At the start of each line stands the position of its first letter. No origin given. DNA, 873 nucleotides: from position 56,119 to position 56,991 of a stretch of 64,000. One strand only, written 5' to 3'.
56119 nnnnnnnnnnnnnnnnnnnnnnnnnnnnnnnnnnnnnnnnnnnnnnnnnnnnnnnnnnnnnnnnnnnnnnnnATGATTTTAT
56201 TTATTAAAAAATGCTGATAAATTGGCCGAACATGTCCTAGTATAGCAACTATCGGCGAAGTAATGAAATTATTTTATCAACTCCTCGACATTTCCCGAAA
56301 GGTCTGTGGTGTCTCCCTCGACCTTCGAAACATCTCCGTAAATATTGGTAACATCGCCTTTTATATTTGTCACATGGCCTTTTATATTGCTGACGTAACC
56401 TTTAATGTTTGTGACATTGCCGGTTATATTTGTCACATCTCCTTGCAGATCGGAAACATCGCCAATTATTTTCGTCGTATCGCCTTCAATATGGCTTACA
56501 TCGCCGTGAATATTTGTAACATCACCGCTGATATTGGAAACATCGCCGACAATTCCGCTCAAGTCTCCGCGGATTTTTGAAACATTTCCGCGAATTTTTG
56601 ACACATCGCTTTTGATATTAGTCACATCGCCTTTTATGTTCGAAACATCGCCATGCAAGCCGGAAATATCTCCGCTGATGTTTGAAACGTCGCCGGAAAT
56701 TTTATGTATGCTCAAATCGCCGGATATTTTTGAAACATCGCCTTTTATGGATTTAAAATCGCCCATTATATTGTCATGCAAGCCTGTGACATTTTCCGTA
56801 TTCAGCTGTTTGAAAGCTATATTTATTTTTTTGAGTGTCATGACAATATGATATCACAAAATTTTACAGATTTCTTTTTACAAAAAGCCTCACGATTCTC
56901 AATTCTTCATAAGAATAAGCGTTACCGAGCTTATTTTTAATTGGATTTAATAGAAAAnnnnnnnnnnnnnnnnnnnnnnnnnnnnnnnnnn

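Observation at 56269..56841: Cytoplasmic protein made almost entirely of about 22 GDV(S/T)NIx heptads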

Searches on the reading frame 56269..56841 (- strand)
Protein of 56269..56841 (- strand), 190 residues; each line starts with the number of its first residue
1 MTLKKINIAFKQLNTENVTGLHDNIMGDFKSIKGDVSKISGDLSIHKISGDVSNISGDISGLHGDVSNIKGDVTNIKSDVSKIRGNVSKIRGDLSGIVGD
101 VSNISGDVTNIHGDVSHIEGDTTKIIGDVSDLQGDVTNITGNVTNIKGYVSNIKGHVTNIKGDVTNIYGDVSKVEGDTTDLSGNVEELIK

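Call 4: search_protein_families(library=pfam, proteins=[window:56269-56841:-], max_evalue=10)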
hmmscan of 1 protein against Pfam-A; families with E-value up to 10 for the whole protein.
window:56269-56841:- (190 aa): 36 families (the best 25 are shown)
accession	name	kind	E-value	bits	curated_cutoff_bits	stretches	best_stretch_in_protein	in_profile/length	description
PF04513.17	Baculo_PEP_C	-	1.2e-11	45.3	38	2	16-109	34-123/140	Baculovirus polyhedron envelope protein, PEP, C terminus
PF04728.18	LPP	-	9e-11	42.4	29.1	2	52-83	2-33/53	Lipoprotein leucine-zipper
PF07889.17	DUF1664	-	1.7e-10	41.4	34.6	3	131-188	63-120/124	Protein of unknown function (DUF1664)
PF23284.2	KOW2_Spt5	-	4.4e-09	36.5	28.9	5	157-178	5-26/50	Transcription elongation factor SPT5, second KOW domain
PF20808.2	MINT_RAM7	-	2.4e-06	28.2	108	2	68-150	27-109/110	Msx2-interacting protein, RAM7 domain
PF06009.19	Laminin_II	-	5.1e-06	27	33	2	66-160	12-109/138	Laminin Domain II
PF05377.16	FlaC_arch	-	2e-05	25.4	27.8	3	47-82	4-39/55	Flagella accessory protein C (FlaC)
PF05531.17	NPV_P10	-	6.8e-05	23.7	29.8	2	65-112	12-62/75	Nucleopolyhedrovirus P10 protein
PF05046.19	Img2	-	0.00016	22.3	34.4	1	124-165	32-72/84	Mitochondrial large subunit ribosomal protein (Img2)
PF00804.31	Syntaxin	-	0.00016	22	26.7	2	109-175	5-71/157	Syntaxin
PF05791.16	Bacillus_HBL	-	0.0014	18.9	29.1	2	10-89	99-176/177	Bacillus haemolytic enterotoxin (HBL)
PF16888.10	YwqH-like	-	0.0024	18.5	33.7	2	13-82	55-120/123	YwqH-like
PF23991.1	DUF7310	-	0.0037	18.1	40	1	114-154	24-64/83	Coiled-coil region of unknown function (DUF7310)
PF12296.13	HsbA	-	0.0056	17.6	33.5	1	47-84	3-43/121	Hydrophobic surface binding protein A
PF00015.26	MCPsignal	-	0.0057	17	34.6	1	58-118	94-168/172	Methyl-accepting chemotaxis protein (MCP) signalling domain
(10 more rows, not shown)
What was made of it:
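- On Baculovirus PEP C-terminal (PF04513) / DUF1664 (PF07889): Scores are above cutoff (45.3 vs 38; 41.4 vs 34.6; call 4).
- Closest known: Braun lipoprotein Lpp. Same: The Pfam LPP score is above cutoff (42.4 vs 29.1; call 4).
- Hits above the gathering score are coiled-coil families: Baculo_PEP_C 45.3 bits, LPP 42.4, DUF1664 41.4 (call 4).
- Tried and rejected: The Pfam KOW2_Spt5 match (36.5 bits, several 22-residue stretches; call 4) is rejected as a low-complexity match to G-D-x-V-x-V-like strings.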

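Call 5: search_protein_families(library=ncbifam, proteins=[window:56269-56841:-], max_evalue=10)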
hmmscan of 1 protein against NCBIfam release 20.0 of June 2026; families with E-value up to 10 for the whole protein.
window:56269-56841:- (190 aa): 24 families
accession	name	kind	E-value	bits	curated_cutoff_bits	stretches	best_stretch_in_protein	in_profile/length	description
NF040788.1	S-lay_SlaB_Mtsph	equivalog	1.6e-07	30.6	700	2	45-120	310-385/416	S-layer protein SlaB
TIGR04523.1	Mplasa_alph_rch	subfamily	9.6e-06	23.8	270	1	23-167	534-678/745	helix-rich protein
NF011925.1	PRK15396.1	subfamily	1.1e-05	25.5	108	1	43-81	25-63/78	major outer membrane lipoprotein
NF047709.1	RiPP_TigB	exception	3.8e-05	23.6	70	1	25-74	13-62/68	methyl-cyclopropylglycine-containing RiPP peptide TigB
NF038218.1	IcmG_DotF_IVB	equivalog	0.00053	19.7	200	2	108-165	119-176/266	type IVB secretion system protein IcmG/DotF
TIGR04527.1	mycoplas_twoTM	subfamily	0.0011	18.7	125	1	15-111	70-162/248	MG_279/MG_280 family protein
TIGR02169.1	SMC_prok_A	equivalog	0.0011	16.7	729.4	1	48-188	645-785/1165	chromosome segregation protein SMC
NF003409.0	PRK04778.1-3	equivalog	0.0023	16.7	562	2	75-159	351-435/570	septation ring formation regulator EzrA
NF041034.1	Rad50_Sulf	equivalog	0.0023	15.9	1000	1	17-159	345-479/872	DNA double-strand break repair ATPase Rad50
NF041248.1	T6SS_IglG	exception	0.0026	17.6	200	2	124-169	14-59/173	type VI secretion system PAAR-like protein IglG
TIGR02132.1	phaR_Bmeg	equivalog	0.0044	17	148.4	2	64-91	107-134/189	polyhydroxyalkanoic acid synthase subunit PhaR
NF045487.1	ASRP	equivalog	0.0051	15.5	300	1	49-125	189-268/593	archaea-specific SMC-related protein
NF003361.0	PRK04435.1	equivalog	0.0079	16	131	1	86-148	76-138/148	ACT domain-containing protein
NF050175.1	MBP-1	equivalog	0.0084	16.4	80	1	141-166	7-32/78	microaggregate-binding protein 1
NF047515.1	SpiroCoCo_C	equivalog_domain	0.0097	15.1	125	1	26-153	82-213/313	SpiroCoCo family coiled-coil protein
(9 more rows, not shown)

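Call 6: search_solved_structures(query=window:56269-56841:-, max_evalue=10, show_alignments=2)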
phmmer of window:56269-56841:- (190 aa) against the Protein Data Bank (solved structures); distinct sequences matched with E-value up to 10: 21.
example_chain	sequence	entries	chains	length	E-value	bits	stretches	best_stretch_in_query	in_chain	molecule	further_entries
8qox_B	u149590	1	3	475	1.3e-06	31.8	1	63-160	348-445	Conserved membrane protein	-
4lin_A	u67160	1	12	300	0.00013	25.3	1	94-187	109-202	Tail needle protein gp26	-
9eg6_A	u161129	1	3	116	0.0056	20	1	12-104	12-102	Caveolae-associated protein 1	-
6gaj_A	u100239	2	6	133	0.024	17.9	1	42-145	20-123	Outer capsid protein sigma-1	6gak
7t5p_A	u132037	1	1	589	0.052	16.9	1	64-131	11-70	SUMO-interacting motif-containing protein 1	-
6gao_A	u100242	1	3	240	0.054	16.8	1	43-183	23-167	Outer capsid protein sigma-1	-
1avy_A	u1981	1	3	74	0.061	16.7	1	60-97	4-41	FIBRITIN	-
7zr2_A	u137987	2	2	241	0.078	16.3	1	44-173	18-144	Spike protein S2',Chimeric protein mimic of SARS-CoV-2 Spike HR1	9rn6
9egn_A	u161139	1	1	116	0.15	15.4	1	12-104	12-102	Caveolae-associated protein 1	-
4qkv_A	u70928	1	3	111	0.15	15.3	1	12-104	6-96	Polymerase I and transcript release factor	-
3he4_A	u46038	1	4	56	0.34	14.2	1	80-115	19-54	SYNZIP6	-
9eiu_A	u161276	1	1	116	0.39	14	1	12-104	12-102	Caveolae-associated protein 1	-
6htl_A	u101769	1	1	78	0.53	13.6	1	61-97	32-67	Phosphoprotein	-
1eq7_A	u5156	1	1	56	0.75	13.1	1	43-83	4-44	OUTER MEMBRANE LIPOPROTEIN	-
6r1j_J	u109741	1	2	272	0.75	13.1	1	49-109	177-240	Uncharacterized protein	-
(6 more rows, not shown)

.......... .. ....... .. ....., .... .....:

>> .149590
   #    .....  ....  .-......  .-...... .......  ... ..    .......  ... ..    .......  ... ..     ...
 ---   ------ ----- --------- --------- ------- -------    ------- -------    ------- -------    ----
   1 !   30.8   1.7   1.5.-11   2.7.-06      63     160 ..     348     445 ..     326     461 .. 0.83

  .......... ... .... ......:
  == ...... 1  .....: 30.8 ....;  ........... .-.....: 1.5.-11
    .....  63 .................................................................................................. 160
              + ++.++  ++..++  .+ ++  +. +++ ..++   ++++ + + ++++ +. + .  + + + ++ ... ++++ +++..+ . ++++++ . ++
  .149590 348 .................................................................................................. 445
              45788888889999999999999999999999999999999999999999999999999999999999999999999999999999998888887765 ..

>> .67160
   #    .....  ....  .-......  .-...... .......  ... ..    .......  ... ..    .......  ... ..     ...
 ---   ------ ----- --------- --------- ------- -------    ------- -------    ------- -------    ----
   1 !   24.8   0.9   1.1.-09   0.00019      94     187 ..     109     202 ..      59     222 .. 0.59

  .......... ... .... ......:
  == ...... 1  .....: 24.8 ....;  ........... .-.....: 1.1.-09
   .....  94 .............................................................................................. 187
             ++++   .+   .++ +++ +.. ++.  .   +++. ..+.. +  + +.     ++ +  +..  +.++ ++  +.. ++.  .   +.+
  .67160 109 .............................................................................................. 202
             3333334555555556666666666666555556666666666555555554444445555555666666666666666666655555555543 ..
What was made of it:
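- In these alignments our V/I/G fall on their a/d/f positions, e.g. gp26 '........' and '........' (call 6).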

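Call 8: find_homologous_proteins(query=window:56269-56841:-)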
Query window:56269-56841:- (190 aa): 35 proteins with E <= 0.001 among 2206 candidates.
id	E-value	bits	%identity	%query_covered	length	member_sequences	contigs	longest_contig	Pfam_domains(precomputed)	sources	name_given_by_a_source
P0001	1.1e-30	125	41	72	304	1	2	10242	-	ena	-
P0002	6.5e-26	110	40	78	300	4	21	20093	-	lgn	-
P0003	3.9e-24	104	47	77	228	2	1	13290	PF06009.20,PF07889.18,PF04728.19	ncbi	ncbi:MAG: hypothetical protein QW478_03085 [Candidatus Micrarchaeaceae archaeon]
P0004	5.6e-20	90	32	89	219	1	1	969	-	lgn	-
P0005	6.2e-19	87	44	62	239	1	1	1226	-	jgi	jgi:hypothetical protein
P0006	7.7e-19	86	53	49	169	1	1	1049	-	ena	-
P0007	4.6e-17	81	48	58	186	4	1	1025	-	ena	-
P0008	1.6e-16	79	39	79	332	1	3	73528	-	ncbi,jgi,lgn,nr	ncbi:MAG: hypothetical protein HQ530_04435 [Parcubacteria group bacterium]|nr:hypothetical protein [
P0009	3.2e-16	78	46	59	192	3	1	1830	-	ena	-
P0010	6.7e-16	77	58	42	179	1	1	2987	-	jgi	-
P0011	1.2e-15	76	30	83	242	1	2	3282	-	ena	-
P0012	1.8e-15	75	57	43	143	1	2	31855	-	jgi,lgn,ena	jgi:hypothetical protein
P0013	7.1e-15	74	37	71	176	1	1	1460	-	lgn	-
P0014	1.3e-14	73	54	47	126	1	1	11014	-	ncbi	-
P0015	3.0e-14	72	58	39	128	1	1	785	PF04728.19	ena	-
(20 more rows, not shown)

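Call 20: find_encoding_contigs(protein=P0008, flank=6000, max_places=3)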
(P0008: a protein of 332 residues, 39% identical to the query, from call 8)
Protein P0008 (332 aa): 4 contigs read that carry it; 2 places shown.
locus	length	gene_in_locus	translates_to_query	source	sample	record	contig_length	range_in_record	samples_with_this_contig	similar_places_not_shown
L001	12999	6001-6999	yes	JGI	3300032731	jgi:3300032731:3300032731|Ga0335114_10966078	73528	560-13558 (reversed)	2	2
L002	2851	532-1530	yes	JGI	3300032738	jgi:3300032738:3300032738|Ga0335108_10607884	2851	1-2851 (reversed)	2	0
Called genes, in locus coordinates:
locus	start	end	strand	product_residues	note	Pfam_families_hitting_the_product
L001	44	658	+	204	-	-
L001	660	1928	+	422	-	PF08843:AbiEii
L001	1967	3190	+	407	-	PF01841:Transglut_core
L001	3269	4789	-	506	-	PF13522:GATase_6, PF13537:GATase_7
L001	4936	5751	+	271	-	PF01063:Aminotran_4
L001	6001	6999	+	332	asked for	-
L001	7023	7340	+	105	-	-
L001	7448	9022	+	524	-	PF00570:HRDC, PF13742:tRNA_anti_2, PF02601:Exonuc_VII_L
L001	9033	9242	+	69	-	PF02609:Exonuc_VII_S (weak)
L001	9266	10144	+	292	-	PF00892:EamA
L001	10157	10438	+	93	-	-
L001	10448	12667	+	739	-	PF00400:WD40 (faint), PF12894:ANAPC4_WD40 (faint), PF23381:Beta-prop_IFT122_1st, PF23414:Beta-prop_EML_2, PF24796:WDR55 (faint), PF25174:Beta-prop_THOC3 (weak), PF13360:PQQ_2, PF13570:Beta-prop_ACSF4, +3 more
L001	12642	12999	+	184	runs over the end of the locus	PF01863:YgjP-like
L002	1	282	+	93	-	?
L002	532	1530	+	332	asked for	-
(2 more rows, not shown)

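Call 21: find_encoding_contigs(protein=P0003, flank=6000, max_places=3)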
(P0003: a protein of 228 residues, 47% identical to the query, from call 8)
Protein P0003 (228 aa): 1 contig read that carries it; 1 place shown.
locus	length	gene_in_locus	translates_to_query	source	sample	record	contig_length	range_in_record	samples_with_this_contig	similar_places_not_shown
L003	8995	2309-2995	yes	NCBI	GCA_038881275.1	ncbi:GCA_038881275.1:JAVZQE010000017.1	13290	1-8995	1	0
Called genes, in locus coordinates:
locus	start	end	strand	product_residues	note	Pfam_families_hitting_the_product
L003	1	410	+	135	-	?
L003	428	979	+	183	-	-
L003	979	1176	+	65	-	-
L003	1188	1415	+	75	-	-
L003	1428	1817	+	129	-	-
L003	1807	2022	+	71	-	PF01370:Epimerase (weak)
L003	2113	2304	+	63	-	-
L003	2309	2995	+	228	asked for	PF07889:DUF1664 (faint), PF06009: (faint), PF04728:LPP (faint)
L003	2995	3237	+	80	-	-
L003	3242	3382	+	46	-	-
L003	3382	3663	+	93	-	-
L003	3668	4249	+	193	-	-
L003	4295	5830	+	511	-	PF02516:STT3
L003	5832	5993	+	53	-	-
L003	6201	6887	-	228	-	PF00535:Glycos_transf_2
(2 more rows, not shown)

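Call 22: predict_structure(protein=window:56269-56841:-)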
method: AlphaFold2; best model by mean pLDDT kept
length: 190 residues; sequences in the alignment: 1
mean_pLDDT: 92.6   pTM: 0.43
mean pLDDT of the five models: 92.6, 92.5, 57.7, 42.0, 42.0
residues with pLDDT >= 90: 144; 70-90: 43; 50-70: 2; < 50: 1
segments of 3 or more residues with pLDDT < 50: none
pLDDT, mean of each block of 10 residues (from residue 1): 72 82 93 89 79 95 97 98 98 98 97 97 98 97 97 97 96 93 87
secondary structure, 60 per line:
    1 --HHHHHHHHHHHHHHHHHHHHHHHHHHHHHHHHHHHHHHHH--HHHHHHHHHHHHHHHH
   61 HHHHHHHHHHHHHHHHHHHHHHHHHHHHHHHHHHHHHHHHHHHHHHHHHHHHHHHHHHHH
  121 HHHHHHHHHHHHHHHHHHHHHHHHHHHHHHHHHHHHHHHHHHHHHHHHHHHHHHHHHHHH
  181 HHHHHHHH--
elements in order: H3-42 H45-188
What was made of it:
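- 56695..56721 (-): Conserved 9-residue unit (nonad, 7+2), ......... (aa 41-49). It is a discontinuity in the heptad register and a candidate beta-layer or hinge. The AlphaFold2 single-sequence helix breaks at aa 43-44 (call 22).
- On Alpha-helical heptad coiled coil: AlphaFold2 on the single sequence: helix 3-42 and 45-188, pLDDT 92.6, but only in 2 of 5 models (call 22).
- It breaks exactly at the nonad (call 22). Only 2 of 5 single-sequence models are confident (call 22). The single-sequence AlphaFold2 model gives a confident helix (call 22).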

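Call 23: search_protein_families(library=phrogs, proteins=[window:56269-56841:-, P0001, P0003, P0012, P0002], max_evalue=0.001)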
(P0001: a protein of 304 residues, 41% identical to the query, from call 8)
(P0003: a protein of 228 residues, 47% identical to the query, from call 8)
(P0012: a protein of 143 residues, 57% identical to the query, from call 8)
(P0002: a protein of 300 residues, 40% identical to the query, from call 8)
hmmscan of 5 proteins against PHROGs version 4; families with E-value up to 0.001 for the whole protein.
window:56269-56841:- (190 aa): 23 families
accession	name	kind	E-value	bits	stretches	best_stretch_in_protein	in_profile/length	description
phrog_19577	-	head and packaging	1.1e-16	62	1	42-174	50-182/378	minor head protein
phrog_1219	-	tail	3.2e-10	41.1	0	125-184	80-139/233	tail needle protein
phrog_16040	-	head and packaging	5.5e-09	35.6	1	37-181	205-339/1254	virion structural protein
phrog_5553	-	unknown function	7.9e-09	36.8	1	46-133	10-97/114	-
phrog_27672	-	unknown function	4.7e-08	33.7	0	32-90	288-347/394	-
phrog_3556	-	unknown function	3.6e-07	30.6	0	50-98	167-215/276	-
phrog_5289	-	unknown function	4e-07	31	0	125-150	45-70/77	-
phrog_30868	-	unknown function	3.5e-06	28.3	0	131-172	47-88/115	-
phrog_35017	-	unknown function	7.3e-06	27.1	0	51-89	27-65/79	-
phrog_7599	-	unknown function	7.9e-06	27.2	0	44-123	15-92/95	-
phrog_3163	-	unknown function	1.1e-05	26.3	1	5-60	60-118/121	-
phrog_5820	-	unknown function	1.4e-05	25.9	0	43-81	109-147/200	-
phrog_38044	-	unknown function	2e-05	22.7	0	16-114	3136-3226/3576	-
phrog_18412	-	head and packaging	4.4e-05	24.1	1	45-182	15-156/229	minor head protein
phrog_14457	-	unknown function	4.9e-05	24.7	0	60-133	5-76/87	-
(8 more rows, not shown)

P0001 (304 aa): 2 families
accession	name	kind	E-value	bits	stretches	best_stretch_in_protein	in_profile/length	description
phrog_19577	-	head and packaging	3.4e-08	34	1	88-212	65-182/378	minor head protein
phrog_1219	-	tail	0.00029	21.6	0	218-251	107-140/233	tail needle protein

P0003 (228 aa): 11 families
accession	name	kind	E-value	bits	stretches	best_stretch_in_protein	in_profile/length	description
phrog_19577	-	head and packaging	1.3e-11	45.3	1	48-151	74-177/378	minor head protein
phrog_1219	-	tail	2e-06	28.7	0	57-119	79-142/233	tail needle protein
phrog_5553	-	unknown function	5.9e-06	27.5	0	35-96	9-71/114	-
phrog_3556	-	unknown function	6.1e-06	26.5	0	59-105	166-212/276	-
phrog_16040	-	head and packaging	7e-05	22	0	110-167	133-186/1254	virion structural protein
phrog_38044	-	unknown function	9e-05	20.5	1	46-110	3157-3221/3576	-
phrog_1899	-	unknown function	0.00016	21.1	1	46-125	284-368/933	-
phrog_5820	-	unknown function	0.0002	22.1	0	55-114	79-142/200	-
phrog_6376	-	unknown function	0.00028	21.6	0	47-94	29-76/229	-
phrog_30868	-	unknown function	0.00034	21.9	0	48-99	34-82/115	-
phrog_3961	-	unknown function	0.00074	20.4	0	65-101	67-103/112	-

P0012 (143 aa): 1 family
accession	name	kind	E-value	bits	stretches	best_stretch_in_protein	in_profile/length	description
phrog_19577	-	head and packaging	1.7e-05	25.1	1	53-122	61-130/378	minor head protein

P0002 (300 aa): 2 families
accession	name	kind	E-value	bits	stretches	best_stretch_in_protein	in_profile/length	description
phrog_19577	-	head and packaging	5.9e-05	23.4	1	116-225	86-191/378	minor head protein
phrog_13285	-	unknown function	0.00013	23.3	0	47-84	26-63/143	-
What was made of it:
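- Closest known: Phage fibre coiled coils: P22 tail needle gp26, T4 fibritin, reovirus sigma-1. Same: PHROG hits are to 'tail needle' and 'minor head protein' families (call 23).
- PHROG hits are virion fibre/needle-type proteins (call 23).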

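Call 24: search_protein_representatives(protein=window:56269-56841:-)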
Query: 190 residues. Proteins with E-value up to 0.001 (for the whole library): 6268; up to 1e-10: 964; up to 1e-30: 36. The best 150 are listed.
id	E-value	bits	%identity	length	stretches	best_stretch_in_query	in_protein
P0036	1.3e-96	338.1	55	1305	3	13-185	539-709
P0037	3.7e-71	255.2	30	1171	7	49-185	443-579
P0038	6.2e-60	218.7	49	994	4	47-177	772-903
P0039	1.2e-57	211.3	37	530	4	53-186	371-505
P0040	2.0e-54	200.7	40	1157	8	99-169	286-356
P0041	4.2e-51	189.9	32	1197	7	61-183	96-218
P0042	7.9e-45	169.5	31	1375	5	20-188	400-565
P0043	1.0e-44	169.1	29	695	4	63-183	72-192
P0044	4.3e-43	163.8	30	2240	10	57-183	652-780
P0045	6.0e-41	156.8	39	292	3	15-183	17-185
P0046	1.7e-40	155.3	47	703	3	46-159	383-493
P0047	5.1e-39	150.5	27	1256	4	54-187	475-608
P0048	7.3e-37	143.5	39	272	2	77-189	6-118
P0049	1.0e-36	143.1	22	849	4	45-183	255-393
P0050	4.0e-36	141.1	23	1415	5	16-187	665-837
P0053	1.4e-34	136.1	43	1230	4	82-163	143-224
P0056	5.8e-34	134.1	46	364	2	45-153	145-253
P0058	2.4e-33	132.0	48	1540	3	53-187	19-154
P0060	2.1e-32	129.0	45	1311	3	47-122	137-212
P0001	3.5e-31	125.0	52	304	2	47-118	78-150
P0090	1.4e-26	110.0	39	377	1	17-184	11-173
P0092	1.4e-26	110.0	37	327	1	33-181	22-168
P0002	2.1e-26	109.5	42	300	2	30-183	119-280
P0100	5.7e-26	108.0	42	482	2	49-141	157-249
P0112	2.5e-25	105.9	49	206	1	23-160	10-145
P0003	1.2e-24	103.7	57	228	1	32-146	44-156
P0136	2.8e-23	99.2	33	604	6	47-166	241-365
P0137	3.2e-23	99.1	45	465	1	10-178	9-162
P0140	3.6e-23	98.9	32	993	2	31-184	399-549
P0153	2.1e-22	96.4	38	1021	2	43-172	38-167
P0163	2.1e-21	93.2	40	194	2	16-132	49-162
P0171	7.0e-21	91.4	55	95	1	2-95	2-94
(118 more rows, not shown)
